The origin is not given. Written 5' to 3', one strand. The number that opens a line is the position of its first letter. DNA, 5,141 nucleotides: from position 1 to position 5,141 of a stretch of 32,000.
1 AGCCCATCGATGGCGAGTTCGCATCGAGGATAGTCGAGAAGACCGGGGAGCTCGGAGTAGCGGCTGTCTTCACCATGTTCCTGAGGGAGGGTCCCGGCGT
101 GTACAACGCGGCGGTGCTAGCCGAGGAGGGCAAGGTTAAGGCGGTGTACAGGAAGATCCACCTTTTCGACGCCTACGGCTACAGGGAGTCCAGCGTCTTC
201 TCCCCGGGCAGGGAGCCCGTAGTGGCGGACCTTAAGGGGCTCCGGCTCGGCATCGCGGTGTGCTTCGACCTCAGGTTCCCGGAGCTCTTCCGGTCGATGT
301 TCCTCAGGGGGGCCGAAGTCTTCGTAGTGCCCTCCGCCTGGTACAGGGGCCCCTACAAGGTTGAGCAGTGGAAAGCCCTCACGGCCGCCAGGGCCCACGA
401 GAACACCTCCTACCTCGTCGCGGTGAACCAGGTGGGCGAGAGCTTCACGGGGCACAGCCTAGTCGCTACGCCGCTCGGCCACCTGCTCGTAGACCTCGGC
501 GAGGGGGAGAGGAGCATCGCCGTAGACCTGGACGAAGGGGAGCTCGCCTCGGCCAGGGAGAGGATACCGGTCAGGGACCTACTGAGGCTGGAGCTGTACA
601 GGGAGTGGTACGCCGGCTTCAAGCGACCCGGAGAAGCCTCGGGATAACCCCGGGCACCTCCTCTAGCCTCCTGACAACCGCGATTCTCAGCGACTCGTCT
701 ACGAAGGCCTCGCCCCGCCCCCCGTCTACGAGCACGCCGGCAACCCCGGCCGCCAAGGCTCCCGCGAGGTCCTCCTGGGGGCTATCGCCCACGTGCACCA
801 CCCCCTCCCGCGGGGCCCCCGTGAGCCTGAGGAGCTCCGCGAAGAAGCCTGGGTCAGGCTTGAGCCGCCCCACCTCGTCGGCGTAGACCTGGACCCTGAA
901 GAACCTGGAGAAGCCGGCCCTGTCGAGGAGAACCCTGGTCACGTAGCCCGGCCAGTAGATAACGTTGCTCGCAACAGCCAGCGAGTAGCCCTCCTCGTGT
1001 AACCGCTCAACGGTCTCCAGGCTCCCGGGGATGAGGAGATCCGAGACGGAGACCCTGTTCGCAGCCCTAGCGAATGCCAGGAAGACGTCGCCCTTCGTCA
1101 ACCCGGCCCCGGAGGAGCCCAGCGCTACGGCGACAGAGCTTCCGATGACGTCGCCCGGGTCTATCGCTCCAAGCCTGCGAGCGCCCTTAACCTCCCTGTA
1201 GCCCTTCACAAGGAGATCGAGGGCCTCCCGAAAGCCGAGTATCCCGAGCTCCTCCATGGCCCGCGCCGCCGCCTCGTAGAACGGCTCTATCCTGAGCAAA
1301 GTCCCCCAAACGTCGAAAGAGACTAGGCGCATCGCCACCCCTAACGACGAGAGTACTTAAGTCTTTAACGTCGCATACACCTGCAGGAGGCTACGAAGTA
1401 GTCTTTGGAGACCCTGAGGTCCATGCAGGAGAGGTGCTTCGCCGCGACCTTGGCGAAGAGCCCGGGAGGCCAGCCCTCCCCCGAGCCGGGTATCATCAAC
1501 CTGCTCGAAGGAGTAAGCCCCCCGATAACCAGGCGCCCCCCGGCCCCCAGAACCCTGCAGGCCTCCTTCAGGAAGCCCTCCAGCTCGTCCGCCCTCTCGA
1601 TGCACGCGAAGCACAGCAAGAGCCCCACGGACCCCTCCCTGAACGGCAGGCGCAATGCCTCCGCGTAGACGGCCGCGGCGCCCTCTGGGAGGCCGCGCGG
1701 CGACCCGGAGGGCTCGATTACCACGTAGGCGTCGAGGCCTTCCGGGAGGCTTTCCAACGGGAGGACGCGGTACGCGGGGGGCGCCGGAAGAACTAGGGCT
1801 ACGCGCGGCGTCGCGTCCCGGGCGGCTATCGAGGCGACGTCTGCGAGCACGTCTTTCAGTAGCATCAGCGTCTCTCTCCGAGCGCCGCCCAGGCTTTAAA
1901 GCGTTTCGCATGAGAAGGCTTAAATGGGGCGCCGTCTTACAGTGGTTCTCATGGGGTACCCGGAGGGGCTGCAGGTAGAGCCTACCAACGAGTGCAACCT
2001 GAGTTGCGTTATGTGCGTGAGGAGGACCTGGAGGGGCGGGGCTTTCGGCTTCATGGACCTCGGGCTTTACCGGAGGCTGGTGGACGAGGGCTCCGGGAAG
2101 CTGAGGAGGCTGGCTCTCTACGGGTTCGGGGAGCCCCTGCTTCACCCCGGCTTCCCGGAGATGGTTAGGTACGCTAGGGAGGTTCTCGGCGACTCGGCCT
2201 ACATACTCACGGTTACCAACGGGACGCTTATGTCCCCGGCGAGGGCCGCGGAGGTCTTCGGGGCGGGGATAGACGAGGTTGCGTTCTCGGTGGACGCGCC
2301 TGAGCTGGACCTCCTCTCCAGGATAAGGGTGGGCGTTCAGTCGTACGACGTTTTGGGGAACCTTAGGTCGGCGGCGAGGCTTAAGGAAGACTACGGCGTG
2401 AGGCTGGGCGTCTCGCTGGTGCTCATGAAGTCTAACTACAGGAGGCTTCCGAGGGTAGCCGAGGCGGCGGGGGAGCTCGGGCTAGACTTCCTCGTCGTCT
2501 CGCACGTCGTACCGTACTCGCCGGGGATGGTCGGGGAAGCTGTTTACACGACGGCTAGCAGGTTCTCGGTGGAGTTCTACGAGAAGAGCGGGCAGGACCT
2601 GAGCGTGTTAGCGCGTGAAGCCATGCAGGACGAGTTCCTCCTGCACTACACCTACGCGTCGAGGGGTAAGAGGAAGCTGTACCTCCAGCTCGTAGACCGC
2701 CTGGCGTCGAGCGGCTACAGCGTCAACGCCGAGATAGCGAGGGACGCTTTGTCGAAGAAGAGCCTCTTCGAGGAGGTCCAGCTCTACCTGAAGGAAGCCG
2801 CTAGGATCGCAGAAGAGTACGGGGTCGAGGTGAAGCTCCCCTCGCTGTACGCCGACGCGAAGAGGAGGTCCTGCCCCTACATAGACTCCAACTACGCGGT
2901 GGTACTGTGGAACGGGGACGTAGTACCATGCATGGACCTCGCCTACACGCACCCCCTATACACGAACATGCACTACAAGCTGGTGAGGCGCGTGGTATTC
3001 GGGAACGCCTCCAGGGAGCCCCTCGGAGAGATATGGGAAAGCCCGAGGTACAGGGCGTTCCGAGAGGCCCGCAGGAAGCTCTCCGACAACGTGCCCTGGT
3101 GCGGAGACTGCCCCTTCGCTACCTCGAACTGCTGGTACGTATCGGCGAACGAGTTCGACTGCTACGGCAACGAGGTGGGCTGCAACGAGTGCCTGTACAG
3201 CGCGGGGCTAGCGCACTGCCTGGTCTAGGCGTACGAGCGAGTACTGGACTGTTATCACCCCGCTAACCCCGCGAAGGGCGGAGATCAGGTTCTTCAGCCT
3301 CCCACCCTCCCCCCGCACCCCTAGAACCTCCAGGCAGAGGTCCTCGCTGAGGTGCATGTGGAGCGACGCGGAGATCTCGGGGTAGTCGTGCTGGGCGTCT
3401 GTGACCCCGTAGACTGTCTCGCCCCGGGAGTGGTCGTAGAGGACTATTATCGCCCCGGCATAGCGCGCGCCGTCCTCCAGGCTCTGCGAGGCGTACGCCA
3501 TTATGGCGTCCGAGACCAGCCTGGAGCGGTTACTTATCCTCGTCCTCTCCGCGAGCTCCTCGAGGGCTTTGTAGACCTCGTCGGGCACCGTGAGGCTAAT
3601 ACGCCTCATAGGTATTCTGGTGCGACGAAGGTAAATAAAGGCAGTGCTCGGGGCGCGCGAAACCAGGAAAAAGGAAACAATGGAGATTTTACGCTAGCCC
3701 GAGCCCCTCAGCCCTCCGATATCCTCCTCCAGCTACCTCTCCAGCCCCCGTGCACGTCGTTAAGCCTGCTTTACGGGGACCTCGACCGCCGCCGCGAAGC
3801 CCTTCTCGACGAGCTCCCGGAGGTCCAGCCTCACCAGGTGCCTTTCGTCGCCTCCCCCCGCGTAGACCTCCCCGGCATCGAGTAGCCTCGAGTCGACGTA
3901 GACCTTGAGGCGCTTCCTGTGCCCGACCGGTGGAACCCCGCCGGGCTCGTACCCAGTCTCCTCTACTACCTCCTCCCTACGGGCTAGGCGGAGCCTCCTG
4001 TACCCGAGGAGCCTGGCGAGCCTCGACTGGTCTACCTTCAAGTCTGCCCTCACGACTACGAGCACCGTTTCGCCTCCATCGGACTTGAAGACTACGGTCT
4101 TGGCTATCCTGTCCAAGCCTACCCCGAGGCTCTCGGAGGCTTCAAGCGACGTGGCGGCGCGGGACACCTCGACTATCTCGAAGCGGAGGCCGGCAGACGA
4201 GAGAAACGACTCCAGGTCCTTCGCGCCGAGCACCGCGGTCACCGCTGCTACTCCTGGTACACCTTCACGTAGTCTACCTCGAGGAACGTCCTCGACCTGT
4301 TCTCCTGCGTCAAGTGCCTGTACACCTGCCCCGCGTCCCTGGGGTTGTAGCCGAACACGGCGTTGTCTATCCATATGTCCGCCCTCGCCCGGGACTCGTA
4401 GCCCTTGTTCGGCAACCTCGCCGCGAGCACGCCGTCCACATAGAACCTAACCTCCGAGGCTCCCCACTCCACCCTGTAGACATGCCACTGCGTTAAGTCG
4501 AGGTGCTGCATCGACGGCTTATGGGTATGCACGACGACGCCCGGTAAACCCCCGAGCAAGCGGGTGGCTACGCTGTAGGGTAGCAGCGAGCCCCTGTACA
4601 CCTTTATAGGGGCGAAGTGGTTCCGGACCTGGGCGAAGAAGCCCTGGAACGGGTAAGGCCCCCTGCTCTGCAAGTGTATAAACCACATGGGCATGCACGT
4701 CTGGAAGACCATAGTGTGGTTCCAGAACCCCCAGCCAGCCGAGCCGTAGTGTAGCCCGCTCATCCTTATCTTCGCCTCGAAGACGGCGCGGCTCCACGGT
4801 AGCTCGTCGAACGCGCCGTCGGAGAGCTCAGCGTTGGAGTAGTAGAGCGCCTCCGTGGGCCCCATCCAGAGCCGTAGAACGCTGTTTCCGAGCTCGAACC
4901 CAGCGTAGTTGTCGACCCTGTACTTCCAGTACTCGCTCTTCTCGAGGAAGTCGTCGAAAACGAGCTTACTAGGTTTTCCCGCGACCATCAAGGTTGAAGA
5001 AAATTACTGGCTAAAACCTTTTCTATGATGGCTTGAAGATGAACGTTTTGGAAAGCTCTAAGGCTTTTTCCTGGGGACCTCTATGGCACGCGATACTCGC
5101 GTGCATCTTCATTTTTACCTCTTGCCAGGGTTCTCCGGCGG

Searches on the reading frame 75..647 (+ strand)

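Call 39: search_protein_families(library=pfam, proteins=[window:75-647:+], max_evalue=0.001)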
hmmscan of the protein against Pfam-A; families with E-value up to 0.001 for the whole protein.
window:75-647:+ (190 aa): 1 family
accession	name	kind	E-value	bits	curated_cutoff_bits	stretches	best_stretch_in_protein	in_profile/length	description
PF00795.27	CN_hydrolase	-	6.3e-31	108.1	23.2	1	5-161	87-255/256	Carbon-nitrogen hydrolase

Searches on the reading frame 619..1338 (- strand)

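Call 39: search_protein_families(library=pfam, proteins=[window:619-1338:-], max_evalue=0.001)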
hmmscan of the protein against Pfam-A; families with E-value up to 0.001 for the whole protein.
window:619-1338:- (239 aa): 3 families
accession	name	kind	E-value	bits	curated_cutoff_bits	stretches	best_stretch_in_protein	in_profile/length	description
PF00702.32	Hydrolase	-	2.6e-18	67.5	26.4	1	3-198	1-191/191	haloacid dehalogenase-like hydrolase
PF13419.12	HAD_2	-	1.3e-13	51.9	23.8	1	102-202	80-176/178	Haloacid dehalogenase-like hydrolase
PF13242.12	Hydrolase_like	-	1.2e-10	41.5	22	1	160-210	4-54/75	HAD-hyrolase-like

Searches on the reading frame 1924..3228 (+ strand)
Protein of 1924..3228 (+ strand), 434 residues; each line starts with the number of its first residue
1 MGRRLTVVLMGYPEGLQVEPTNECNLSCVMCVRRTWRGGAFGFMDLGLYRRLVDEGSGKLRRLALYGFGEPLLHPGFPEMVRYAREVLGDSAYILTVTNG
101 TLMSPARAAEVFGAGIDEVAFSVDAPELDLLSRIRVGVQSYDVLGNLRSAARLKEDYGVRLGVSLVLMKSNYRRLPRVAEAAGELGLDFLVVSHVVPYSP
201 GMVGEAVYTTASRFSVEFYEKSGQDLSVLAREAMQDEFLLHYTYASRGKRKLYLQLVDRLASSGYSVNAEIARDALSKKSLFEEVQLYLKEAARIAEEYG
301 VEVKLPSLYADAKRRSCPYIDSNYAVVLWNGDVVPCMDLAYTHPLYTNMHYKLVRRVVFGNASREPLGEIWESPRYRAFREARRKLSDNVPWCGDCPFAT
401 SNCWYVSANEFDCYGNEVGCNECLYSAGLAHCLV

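Call 39: search_protein_families(library=pfam, proteins=[window:1924-3228:+], max_evalue=0.001)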
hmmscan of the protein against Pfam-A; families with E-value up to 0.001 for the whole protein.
window:1924-3228:+ (434 aa): 2 families
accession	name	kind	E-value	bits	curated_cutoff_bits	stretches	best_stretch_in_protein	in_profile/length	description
PF13186.11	SPASM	-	1e-15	58.2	21.5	1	317-397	1-67/67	Iron-sulfur cluster-binding domain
PF04055.27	Radical_SAM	-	3.2e-13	50.6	29.5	1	18-153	1-139/166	Radical SAM superfamily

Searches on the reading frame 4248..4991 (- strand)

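Call 39: search_protein_families(library=pfam, proteins=[window:4248-4991:-], max_evalue=0.001)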
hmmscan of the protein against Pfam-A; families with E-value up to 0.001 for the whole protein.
window:4248-4991:- (247 aa): 1 family
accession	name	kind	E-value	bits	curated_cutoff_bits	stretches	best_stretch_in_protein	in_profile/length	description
PF00722.28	Glyco_hydro_16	-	0.00012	22.1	22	1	160-197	102-139/175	Glycosyl hydrolases family 16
